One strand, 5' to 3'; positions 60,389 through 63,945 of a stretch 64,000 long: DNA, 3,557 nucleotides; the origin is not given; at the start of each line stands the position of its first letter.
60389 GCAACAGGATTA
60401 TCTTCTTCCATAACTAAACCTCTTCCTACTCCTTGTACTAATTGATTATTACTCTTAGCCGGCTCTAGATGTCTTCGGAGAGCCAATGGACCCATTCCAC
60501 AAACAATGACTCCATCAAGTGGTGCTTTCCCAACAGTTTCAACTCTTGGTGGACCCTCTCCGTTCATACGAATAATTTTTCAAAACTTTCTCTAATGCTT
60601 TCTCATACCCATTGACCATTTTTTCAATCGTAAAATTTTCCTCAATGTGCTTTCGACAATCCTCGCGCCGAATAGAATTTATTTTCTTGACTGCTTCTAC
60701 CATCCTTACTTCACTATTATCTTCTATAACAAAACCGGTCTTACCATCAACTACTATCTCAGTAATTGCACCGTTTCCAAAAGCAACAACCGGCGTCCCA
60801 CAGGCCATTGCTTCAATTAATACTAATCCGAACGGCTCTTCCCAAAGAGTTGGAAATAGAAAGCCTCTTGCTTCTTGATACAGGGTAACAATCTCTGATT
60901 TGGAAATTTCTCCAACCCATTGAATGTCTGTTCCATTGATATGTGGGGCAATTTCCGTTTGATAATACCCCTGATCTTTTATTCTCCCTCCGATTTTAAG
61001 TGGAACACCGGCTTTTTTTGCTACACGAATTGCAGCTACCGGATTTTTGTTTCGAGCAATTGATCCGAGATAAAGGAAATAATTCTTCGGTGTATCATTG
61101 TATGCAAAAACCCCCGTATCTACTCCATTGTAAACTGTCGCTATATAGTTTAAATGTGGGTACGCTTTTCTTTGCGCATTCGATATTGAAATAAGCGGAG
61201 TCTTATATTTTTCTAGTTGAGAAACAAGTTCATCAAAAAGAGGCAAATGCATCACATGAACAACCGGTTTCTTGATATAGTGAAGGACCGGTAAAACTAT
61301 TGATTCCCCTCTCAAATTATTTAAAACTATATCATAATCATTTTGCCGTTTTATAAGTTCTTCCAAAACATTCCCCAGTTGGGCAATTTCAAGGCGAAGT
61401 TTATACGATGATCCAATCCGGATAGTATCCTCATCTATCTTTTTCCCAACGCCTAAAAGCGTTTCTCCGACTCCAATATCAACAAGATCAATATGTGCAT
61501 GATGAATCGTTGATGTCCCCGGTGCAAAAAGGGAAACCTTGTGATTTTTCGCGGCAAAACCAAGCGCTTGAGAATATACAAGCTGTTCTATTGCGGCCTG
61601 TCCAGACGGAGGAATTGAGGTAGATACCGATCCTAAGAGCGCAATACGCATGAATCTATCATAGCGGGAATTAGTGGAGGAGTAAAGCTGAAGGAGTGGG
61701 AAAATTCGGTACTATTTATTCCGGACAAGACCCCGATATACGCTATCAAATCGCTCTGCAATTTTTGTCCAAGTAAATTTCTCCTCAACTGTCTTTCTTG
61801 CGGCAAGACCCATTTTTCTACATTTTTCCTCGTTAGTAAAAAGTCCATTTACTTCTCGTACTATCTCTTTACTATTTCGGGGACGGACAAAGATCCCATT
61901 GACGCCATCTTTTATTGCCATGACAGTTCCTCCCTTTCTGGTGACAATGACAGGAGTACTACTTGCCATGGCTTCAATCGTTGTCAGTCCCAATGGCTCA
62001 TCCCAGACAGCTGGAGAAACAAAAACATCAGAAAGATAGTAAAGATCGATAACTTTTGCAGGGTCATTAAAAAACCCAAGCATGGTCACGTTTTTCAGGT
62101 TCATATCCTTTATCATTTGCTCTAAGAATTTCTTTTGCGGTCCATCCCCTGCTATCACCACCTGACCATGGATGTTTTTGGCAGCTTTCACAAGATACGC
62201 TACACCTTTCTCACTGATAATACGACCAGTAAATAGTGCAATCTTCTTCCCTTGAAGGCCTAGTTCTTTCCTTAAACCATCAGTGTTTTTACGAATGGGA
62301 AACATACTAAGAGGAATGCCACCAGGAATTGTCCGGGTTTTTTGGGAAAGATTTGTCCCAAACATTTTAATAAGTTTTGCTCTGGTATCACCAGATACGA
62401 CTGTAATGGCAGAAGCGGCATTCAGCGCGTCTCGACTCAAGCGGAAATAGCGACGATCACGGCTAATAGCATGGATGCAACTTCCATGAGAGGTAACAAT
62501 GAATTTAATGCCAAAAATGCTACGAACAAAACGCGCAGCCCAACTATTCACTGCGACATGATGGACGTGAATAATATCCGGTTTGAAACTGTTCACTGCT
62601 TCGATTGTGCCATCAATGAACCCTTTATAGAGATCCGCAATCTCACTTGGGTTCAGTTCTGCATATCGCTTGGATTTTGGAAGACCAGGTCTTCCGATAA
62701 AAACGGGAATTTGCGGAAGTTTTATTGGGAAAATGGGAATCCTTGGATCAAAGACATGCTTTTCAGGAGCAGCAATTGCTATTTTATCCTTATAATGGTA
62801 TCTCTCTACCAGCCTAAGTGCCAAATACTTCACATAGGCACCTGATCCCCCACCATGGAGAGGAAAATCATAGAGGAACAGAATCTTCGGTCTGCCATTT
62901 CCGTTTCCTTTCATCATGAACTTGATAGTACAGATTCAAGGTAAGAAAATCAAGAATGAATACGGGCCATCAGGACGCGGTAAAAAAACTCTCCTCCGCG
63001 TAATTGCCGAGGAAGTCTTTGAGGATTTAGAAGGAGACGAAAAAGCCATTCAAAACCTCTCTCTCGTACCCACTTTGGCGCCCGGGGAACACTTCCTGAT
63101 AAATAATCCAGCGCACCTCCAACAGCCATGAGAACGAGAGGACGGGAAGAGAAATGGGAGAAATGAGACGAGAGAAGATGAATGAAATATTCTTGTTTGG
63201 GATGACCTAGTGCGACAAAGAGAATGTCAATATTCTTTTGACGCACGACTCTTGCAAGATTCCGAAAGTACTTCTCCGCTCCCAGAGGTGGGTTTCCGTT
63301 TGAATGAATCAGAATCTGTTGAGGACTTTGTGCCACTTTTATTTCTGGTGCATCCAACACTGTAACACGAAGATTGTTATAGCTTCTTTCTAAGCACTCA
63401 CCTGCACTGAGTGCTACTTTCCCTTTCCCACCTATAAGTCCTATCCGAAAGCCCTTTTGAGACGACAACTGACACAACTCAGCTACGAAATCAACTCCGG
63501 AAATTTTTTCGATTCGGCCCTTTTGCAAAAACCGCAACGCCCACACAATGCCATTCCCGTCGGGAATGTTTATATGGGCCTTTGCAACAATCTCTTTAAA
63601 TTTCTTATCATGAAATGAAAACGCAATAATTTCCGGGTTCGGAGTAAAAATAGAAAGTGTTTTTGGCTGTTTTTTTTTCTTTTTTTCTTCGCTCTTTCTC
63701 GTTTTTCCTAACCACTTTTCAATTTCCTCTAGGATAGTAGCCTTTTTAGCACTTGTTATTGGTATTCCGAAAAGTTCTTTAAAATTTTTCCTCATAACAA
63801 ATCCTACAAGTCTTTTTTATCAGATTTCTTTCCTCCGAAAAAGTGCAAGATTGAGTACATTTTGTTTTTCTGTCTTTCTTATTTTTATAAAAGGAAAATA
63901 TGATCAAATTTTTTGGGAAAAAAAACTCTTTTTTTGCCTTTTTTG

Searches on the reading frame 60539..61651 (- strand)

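Call 89: search_protein_families(library=pfam, max_evalue=0.001, proteins=[window:60539-61651:-])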
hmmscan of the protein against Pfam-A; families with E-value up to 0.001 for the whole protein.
window:60539-61651:- (370 aa): 4 families
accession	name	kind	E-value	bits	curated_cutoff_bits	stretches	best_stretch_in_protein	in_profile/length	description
PF00534.26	Glycos_transf_1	-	8.3e-29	100.8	26.4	1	187-334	13-164/172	Glycosyl transferases group 1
PF13692.12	Glyco_trans_1_4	-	6.5e-21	75.5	27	1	192-324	4-139/142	Glycosyl transferases group 1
PF13439.12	Glyco_transf_4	-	1.6e-05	25.5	28.5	1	22-179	5-168/170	Glycosyltransferase Family 4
PF13524.12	Glyco_trans_1_2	-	5e-05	23.7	25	1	210-365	8-138/144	Glycosyl transferase-like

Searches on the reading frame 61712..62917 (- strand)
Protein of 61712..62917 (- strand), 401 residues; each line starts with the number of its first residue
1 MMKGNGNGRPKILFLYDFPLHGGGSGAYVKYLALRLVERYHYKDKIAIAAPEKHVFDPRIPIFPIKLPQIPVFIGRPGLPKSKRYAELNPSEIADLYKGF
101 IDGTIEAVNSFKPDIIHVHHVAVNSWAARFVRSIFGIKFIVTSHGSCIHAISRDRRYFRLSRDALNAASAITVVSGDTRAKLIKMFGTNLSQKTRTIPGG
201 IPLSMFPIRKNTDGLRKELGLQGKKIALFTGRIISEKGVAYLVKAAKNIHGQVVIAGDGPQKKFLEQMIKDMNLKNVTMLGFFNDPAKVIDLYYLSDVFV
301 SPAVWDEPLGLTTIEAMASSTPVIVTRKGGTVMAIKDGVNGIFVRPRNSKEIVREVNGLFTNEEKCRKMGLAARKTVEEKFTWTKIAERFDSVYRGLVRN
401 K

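Call 24: search_protein_families(library=ncbifam, proteins=[window:61712-62917:-], max_evalue=0.00001)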
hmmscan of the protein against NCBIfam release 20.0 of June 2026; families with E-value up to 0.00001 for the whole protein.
window:61712-62917:- (401 aa): 41 families (the best 25 are shown)
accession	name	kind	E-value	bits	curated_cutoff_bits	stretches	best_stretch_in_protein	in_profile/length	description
TIGR03999.1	thiol_BshA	equivalog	1.8e-33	116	273.7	1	105-397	77-373/375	N-acetyl-alpha-D-glucosaminyl L-malate synthase BshA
TIGR02149.1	glgA_Coryne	subfamily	3.3e-33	115.4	302.4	1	161-397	138-390/391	glycogen synthase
NF047684.1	TeichurnBiosyTuaC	equivalog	5e-32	111.3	550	1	109-397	105-389/391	teichuronic acid biosynthesis protein TuaC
NF041876.1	EPS_EpsE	equivalog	8.3e-30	104.3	400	1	116-388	117-387/389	exopolysaccharide biosynthesis GT4 family glycosyltransferase EpsE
TIGR03088.1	stp2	hypoth_equivalog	1.3e-26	93.5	409.05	1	110-396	79-372/374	TIGR03088 family PEP-CTERM/XrtA system glycosyltransferase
TIGR04063.1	stp3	hypoth_equivalog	1.7e-24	86.5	442.05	1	106-398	86-396/397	TIGR04063 family PEP-CTERM/XrtA system glycosyltransferase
NF053787.1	GlcN_PG_synth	equivalog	1.7e-24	86.4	480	1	106-398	76-360/361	N-acetylglucosaminyl phosphatidylglycerol synthase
TIGR03449.1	mycothiol_MshA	equivalog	4.4e-23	81.8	462.5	1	163-397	160-403/406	D-inositol-3-phosphate glycosyltransferase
NF038295.1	EPS_HpsP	equivalog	2.3e-22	79.6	550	1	136-397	117-387/388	hormogonium polysaccharide biosynthesis glycosyltransferase HpsP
NF012028.0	PRK15484.1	subfamily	2.3e-20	73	618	1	195-393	164-374/380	lipopolysaccharide N-acetylglucosaminyltransferase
TIGR04157.1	glyco_rSAM_CFB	subfamily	1.5e-19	70.3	400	1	155-394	157-406/406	TIGR04157 family glycosyltransferase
NF049988.1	MGlcDAGSynMgs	equivalog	2.4e-19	70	400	1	178-399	162-389/398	alpha-monoglucosyldiacylglycerol synthase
NF038229.1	Glyco4_Geo_Pelo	equivalog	7.1e-18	64.7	400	1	106-398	49-337/338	GPMC system family 4 glycosyltransferase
NF041010.1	glycosy_Agl16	equivalog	1.3e-15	57.1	575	1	112-396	73-350/352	glycosylation protein Agl16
TIGR02095.1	glgA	subfamily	2.1e-14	53.1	328.45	1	210-396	277-476/477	glycogen/starch synthase, ADP-glucose type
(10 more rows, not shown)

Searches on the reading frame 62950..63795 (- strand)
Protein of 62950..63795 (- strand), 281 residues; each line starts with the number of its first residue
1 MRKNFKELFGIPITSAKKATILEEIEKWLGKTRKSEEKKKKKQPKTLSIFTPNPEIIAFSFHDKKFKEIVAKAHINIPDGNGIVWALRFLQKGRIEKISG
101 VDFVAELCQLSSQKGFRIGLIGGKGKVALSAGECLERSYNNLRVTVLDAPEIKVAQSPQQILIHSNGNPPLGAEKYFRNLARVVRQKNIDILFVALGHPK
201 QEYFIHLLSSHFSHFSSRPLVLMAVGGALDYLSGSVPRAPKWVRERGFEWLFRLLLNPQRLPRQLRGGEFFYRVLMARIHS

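Call 89: search_protein_families(library=pfam, max_evalue=0.001, proteins=[window:62950-63795:-])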
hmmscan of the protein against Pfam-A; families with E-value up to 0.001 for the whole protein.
window:62950-63795:- (281 aa): 2 families
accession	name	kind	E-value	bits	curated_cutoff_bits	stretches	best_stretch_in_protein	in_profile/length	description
PF03808.19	Glyco_tran_WecG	-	6.2e-42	143.7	27.4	1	73-264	1-167/168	Glycosyl transferase WecG/TagA/CpsF family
PF22749.2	Arb2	-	0.00053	19.9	26.8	1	82-251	101-254/260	Arb2 domain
